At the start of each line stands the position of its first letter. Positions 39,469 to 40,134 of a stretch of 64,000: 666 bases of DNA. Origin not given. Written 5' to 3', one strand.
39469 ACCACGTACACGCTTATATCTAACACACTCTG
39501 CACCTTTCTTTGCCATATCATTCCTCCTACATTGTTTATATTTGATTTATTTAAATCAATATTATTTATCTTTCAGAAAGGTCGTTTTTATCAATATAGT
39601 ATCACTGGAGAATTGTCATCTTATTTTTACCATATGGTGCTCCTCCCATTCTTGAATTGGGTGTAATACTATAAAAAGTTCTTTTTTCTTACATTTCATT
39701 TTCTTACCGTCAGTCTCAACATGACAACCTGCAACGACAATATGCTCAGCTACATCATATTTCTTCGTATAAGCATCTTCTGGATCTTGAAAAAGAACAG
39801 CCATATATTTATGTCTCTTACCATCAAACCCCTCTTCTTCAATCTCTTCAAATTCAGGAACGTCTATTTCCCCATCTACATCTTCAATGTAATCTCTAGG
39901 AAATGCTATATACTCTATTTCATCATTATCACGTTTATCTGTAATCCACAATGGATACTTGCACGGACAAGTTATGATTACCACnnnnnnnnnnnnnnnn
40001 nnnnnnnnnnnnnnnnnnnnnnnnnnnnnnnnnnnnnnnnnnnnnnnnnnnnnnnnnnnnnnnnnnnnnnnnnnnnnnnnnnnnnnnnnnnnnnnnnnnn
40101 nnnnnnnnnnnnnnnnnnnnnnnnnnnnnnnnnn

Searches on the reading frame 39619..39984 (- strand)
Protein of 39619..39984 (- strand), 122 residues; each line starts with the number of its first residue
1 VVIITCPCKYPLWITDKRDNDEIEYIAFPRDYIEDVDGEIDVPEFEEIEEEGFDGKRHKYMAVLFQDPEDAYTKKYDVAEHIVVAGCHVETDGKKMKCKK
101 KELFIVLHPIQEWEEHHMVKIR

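Call 6: search_protein_families(library=pfam, proteins=[window:39619-39984:-], max_evalue=0.01)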
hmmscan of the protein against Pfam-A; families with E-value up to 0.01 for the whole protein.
window:39619-39984:- (122 aa): 0 families

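Call 7: search_protein_families(library=phrogs, proteins=[window:39619-39984:-], max_evalue=0.01)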
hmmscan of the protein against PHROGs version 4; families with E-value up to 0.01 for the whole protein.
window:39619-39984:- (122 aa): 0 families
